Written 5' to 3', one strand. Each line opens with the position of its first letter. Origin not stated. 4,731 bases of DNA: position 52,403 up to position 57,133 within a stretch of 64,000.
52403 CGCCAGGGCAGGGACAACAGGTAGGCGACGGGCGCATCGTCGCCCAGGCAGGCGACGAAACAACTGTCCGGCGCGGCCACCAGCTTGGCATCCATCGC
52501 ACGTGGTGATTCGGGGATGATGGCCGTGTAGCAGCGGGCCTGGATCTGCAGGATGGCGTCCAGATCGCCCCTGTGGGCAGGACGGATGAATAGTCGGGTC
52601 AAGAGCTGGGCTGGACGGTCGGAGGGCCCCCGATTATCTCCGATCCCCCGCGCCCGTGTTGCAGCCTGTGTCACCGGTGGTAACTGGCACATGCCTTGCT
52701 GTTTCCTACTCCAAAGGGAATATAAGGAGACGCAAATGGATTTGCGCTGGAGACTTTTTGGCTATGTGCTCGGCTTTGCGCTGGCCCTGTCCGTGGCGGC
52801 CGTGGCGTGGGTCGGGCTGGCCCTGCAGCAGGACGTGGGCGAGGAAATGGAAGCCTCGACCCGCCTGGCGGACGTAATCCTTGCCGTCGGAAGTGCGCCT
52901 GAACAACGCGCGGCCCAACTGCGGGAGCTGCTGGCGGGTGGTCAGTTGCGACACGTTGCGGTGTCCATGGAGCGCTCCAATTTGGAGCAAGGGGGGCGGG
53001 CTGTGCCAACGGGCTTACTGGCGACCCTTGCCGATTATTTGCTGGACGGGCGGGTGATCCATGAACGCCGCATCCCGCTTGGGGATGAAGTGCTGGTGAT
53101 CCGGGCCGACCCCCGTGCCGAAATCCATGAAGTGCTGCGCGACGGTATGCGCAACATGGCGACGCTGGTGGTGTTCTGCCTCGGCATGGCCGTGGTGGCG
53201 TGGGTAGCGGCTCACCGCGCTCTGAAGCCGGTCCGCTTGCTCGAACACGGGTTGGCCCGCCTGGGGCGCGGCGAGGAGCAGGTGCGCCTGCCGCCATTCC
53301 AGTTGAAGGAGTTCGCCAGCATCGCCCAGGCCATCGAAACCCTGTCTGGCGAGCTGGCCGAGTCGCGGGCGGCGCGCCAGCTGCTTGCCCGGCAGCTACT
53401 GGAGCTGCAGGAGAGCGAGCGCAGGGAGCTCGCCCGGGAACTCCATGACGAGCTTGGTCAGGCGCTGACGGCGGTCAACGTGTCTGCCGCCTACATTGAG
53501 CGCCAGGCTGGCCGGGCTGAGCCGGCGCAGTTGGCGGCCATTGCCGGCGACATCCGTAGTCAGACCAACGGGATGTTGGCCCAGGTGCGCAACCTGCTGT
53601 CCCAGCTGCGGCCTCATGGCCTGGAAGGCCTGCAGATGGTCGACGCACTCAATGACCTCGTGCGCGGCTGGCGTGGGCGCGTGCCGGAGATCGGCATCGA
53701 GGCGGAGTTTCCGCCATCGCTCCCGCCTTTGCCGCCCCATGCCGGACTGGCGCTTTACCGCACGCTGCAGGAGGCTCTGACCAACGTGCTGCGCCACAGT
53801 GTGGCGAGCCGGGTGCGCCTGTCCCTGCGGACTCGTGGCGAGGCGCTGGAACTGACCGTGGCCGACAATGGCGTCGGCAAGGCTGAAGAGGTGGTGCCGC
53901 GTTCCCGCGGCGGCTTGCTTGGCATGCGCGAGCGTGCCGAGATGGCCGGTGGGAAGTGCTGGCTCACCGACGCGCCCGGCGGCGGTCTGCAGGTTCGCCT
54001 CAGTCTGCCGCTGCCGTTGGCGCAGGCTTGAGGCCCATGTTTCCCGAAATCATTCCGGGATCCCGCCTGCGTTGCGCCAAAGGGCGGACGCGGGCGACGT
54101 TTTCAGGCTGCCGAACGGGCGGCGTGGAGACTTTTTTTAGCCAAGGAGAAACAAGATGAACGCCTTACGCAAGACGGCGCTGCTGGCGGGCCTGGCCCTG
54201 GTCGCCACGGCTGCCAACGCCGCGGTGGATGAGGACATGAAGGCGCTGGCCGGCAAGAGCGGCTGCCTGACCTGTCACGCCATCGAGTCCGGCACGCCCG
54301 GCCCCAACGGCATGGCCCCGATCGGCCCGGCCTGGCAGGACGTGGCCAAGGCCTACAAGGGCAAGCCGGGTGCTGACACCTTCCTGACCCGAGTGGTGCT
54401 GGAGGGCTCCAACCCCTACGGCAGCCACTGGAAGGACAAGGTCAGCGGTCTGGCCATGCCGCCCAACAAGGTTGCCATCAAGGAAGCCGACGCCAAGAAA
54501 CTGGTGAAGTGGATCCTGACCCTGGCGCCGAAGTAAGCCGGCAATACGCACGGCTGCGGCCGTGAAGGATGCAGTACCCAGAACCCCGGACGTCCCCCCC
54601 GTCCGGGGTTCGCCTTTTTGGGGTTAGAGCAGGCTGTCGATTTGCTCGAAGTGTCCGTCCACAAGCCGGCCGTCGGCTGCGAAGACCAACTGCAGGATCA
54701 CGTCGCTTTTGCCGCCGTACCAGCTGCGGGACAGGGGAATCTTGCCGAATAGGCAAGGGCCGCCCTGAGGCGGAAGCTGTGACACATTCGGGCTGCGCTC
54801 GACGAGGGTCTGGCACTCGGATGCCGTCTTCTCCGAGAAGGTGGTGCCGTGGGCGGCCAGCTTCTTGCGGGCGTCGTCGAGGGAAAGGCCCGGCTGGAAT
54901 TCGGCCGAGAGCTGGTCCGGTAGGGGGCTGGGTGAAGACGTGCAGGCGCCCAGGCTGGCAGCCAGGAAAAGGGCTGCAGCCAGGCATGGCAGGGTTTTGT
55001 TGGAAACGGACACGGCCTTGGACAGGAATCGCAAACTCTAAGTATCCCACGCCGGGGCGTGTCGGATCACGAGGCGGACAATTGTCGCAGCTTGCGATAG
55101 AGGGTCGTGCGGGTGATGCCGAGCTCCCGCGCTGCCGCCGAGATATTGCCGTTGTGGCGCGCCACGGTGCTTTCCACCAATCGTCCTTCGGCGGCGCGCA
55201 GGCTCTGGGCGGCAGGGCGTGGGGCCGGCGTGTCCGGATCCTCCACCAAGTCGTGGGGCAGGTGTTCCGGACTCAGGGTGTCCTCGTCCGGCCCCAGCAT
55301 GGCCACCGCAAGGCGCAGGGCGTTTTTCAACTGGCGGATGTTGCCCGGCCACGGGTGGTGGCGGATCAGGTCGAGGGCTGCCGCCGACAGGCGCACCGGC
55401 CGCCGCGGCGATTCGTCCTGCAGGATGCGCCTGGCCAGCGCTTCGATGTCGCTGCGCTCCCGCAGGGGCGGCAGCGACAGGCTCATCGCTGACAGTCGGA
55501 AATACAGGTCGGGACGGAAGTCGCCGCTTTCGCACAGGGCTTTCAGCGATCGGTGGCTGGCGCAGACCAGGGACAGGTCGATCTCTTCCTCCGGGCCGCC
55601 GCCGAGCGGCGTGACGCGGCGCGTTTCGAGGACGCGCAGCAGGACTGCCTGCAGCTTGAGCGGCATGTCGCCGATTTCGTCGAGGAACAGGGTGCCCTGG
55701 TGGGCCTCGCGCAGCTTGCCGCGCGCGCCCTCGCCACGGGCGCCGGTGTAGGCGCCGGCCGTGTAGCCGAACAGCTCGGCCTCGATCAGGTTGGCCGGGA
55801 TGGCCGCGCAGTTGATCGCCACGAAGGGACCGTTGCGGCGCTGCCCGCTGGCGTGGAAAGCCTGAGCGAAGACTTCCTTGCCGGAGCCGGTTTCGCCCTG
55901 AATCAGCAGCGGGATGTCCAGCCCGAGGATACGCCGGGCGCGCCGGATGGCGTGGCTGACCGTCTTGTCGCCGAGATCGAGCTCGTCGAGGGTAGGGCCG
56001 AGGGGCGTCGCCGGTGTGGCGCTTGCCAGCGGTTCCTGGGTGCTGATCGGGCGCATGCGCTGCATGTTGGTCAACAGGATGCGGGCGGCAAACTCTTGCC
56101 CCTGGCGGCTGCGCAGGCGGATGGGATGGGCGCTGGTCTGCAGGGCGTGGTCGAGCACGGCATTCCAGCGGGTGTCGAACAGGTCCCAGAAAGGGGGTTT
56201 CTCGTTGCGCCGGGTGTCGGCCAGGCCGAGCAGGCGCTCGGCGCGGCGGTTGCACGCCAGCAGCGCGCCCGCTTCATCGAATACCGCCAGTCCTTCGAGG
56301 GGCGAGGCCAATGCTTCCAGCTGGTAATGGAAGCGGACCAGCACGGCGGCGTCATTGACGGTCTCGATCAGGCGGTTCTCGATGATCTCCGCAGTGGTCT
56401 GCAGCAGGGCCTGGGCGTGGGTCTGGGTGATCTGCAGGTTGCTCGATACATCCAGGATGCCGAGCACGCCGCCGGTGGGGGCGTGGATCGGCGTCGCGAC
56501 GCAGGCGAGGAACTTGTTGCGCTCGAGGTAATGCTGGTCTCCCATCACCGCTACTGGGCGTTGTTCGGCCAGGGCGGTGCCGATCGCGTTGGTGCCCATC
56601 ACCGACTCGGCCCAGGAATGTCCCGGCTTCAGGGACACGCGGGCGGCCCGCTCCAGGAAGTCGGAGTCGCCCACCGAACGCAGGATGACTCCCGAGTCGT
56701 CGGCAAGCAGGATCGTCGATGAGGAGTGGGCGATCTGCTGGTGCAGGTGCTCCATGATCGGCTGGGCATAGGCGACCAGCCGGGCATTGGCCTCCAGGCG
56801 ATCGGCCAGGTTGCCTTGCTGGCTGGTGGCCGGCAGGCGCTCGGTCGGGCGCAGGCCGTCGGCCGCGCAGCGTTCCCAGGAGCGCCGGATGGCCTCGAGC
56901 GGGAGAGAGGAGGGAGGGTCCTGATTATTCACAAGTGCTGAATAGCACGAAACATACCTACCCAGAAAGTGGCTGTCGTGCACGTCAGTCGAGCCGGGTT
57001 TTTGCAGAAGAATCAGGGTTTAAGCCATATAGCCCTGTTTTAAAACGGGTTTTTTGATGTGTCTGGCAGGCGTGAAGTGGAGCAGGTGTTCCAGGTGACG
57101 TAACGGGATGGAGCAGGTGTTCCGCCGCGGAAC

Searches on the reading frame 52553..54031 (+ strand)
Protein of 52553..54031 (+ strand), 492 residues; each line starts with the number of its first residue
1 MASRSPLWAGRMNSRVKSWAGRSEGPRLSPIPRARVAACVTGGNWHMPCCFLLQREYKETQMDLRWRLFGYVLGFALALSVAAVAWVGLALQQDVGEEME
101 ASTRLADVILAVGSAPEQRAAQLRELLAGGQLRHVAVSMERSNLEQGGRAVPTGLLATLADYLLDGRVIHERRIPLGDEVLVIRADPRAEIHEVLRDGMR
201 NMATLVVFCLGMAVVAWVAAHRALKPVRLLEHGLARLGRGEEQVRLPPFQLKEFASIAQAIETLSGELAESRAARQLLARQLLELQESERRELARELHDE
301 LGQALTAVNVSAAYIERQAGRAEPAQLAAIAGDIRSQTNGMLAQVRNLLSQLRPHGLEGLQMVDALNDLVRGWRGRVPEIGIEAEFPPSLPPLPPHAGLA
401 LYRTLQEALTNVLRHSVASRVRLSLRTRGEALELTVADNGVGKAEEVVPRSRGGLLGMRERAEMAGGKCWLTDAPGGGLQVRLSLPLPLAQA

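Call 69: search_protein_families(library=pfam, proteins=[window:52553-54031:+], max_evalue=0.00001)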
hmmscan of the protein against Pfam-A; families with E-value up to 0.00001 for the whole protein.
window:52553-54031:+ (492 aa): 2 families
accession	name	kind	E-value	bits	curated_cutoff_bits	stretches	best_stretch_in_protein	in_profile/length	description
PF07730.19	HisKA_3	-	3e-15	57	24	1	289-356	1-67/68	Histidine kinase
PF02518.31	HATPase_c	-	5.1e-14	53.1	26.4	1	400-488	5-110/111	Histidine kinase-, DNA gyrase B-, and HSP90-like ATPase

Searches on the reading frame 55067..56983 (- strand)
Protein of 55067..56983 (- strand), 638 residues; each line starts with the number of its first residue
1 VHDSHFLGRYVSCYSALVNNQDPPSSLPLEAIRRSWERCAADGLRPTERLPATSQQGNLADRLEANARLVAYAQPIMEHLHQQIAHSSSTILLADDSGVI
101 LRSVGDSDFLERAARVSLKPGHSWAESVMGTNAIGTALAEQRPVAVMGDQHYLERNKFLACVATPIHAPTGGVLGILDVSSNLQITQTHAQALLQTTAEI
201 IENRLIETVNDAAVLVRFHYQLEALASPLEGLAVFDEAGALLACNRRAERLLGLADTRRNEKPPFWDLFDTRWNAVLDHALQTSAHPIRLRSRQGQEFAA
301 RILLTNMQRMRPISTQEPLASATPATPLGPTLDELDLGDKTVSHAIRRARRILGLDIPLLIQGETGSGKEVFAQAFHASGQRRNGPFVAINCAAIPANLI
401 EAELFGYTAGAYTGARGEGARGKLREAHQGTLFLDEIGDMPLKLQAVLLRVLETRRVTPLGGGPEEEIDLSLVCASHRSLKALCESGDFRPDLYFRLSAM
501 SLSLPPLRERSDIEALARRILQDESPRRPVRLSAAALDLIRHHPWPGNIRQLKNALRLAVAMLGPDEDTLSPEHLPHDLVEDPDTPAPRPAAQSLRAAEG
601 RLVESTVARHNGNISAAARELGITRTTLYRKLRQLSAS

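Call 69: search_protein_families(library=pfam, proteins=[window:55067-56983:-], max_evalue=0.00001)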
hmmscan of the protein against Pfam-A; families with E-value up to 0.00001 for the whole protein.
window:55067-56983:- (638 aa): 6 families
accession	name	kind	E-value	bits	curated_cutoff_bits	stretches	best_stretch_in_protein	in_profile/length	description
PF00158.32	Sigma54_activat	-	1.5e-58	197.6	20.2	1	340-502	6-167/168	Sigma-54 interaction domain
PF14532.12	Sigma54_activ_2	-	2e-20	73.9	25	1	349-507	14-138/138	Sigma-54 interaction domain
PF25601.1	AAA_lid_14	-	1.2e-15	57.5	27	1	509-586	2-81/87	AAA+ ATPase lid domain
PF01590.32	GAF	-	5.9e-14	53.2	22.4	1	72-204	5-132/133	GAF domain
PF02954.25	HTH_8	-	1.1e-12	47.9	22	1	595-634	2-41/42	Bacterial regulatory protein, Fis family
PF13556.12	HTH_30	-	7.2e-06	26.1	27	0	607-635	8-36/59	PucR C-terminal helix-turn-helix domain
